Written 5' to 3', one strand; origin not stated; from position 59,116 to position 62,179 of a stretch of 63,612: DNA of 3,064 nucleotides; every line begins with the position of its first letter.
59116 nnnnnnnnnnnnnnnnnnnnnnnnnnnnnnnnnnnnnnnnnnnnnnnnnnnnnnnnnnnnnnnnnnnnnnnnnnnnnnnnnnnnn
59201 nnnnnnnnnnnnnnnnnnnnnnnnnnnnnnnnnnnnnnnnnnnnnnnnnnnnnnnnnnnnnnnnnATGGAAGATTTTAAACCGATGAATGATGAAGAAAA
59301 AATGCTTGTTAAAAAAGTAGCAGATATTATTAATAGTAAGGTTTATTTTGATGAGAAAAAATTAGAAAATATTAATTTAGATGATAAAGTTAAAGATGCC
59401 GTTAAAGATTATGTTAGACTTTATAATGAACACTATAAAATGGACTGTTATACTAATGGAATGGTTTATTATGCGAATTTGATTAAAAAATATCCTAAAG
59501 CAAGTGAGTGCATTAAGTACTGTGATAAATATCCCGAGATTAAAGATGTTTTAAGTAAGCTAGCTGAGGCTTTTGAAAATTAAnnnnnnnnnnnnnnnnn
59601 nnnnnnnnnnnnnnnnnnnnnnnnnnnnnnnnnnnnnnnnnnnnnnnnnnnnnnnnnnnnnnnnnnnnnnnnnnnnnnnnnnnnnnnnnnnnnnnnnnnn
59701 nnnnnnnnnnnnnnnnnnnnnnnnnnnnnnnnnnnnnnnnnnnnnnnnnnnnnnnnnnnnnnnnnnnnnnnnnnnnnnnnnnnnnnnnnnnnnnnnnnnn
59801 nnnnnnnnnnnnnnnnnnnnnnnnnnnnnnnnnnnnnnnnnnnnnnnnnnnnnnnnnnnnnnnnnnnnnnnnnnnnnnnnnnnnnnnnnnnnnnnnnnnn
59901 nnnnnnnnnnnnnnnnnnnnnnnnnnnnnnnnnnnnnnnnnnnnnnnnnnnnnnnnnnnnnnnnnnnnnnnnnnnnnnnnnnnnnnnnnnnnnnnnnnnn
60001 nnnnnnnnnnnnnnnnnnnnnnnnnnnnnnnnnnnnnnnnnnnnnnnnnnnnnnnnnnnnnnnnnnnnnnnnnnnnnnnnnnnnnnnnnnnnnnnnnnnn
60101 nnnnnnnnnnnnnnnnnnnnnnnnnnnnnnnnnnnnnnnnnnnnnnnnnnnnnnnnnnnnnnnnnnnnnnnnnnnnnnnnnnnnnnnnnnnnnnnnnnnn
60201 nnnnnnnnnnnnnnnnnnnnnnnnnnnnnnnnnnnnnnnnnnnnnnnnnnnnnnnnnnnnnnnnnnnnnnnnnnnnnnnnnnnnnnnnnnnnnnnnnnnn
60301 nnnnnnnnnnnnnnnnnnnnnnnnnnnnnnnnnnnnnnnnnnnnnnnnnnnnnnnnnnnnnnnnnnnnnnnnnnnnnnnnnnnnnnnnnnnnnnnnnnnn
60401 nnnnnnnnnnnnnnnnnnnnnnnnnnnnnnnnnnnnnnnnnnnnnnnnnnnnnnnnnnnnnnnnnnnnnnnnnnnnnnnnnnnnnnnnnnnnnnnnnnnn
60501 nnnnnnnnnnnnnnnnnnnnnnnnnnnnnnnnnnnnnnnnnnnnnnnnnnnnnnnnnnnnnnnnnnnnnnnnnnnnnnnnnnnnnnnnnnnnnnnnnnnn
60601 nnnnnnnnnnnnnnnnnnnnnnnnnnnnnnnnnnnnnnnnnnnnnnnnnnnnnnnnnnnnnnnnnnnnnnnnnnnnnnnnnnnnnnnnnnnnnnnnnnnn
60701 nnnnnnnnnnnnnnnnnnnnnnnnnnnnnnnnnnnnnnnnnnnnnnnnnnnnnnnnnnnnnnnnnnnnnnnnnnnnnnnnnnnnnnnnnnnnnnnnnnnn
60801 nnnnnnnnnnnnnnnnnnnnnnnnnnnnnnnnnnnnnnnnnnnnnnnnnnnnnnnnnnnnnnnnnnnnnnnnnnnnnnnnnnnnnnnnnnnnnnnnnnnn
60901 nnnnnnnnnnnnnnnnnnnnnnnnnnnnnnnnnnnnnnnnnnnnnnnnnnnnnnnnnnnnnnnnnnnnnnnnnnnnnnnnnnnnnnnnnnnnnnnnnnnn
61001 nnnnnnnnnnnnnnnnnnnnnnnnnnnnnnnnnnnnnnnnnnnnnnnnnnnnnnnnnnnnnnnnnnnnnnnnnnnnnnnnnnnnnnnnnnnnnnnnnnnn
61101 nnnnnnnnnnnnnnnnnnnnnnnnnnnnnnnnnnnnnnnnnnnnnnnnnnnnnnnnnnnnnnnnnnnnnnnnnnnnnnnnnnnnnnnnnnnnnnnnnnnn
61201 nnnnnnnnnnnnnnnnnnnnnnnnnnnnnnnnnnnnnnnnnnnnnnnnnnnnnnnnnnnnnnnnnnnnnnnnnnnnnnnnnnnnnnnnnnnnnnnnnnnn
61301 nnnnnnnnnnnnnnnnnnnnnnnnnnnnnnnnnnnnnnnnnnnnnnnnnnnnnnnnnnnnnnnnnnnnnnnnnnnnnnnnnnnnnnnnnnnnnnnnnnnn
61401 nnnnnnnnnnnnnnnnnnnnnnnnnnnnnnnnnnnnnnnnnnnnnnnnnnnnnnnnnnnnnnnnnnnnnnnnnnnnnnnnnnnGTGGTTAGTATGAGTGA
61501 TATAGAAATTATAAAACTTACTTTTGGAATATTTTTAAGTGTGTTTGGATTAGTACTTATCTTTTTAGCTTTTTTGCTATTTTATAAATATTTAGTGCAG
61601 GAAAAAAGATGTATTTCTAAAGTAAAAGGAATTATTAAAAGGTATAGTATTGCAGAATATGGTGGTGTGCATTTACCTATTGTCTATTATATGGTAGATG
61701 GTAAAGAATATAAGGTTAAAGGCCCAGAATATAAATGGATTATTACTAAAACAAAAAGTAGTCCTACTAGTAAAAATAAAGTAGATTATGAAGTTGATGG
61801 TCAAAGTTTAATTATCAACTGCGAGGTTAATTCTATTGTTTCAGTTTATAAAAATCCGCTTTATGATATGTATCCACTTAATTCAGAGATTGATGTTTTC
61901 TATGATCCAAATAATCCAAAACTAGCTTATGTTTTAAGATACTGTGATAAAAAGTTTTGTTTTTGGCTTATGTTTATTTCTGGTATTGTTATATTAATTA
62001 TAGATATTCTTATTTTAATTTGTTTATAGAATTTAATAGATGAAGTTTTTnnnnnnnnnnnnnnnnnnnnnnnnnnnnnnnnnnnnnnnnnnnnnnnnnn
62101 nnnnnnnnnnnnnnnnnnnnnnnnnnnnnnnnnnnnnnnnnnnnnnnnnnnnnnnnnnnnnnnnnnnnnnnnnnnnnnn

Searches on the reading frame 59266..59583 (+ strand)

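Call 16: search_protein_families(library=pfam, proteins=[window:59266-59583:+], max_evalue=0.1)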
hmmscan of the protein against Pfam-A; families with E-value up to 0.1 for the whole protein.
window:59266-59583:+ (105 aa): 1 family
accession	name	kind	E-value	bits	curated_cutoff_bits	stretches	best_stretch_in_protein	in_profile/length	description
PF08984.16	DUF1858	-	0.012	16.1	32.2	0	86-99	11-24/59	Domain of unknown function (DUF1858)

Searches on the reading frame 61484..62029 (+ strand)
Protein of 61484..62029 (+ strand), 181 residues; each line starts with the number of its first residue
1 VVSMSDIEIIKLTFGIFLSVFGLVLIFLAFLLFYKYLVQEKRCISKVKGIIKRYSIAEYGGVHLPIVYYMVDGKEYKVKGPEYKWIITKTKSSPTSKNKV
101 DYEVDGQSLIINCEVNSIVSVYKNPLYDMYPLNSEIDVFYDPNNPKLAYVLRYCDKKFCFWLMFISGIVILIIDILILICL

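Call 16: search_protein_families(library=pfam, proteins=[window:61484-62029:+], max_evalue=0.1)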
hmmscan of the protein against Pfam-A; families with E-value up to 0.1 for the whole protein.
window:61484-62029:+ (181 aa): 3 families
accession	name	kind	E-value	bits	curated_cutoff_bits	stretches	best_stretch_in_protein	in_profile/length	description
PF12158.14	DUF3592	-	3.3e-07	31.3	25.3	1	98-151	25-80/84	Domain of unknown function (DUF3592)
PF20599.3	DUF6796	-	0.00018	21.7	26.9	1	4-70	49-115/225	Family of unknown function (DUF6796)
PF10966.13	DUF2768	-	0.024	15.6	23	0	149-173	28-53/58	Protein of unknown function (DUF2768)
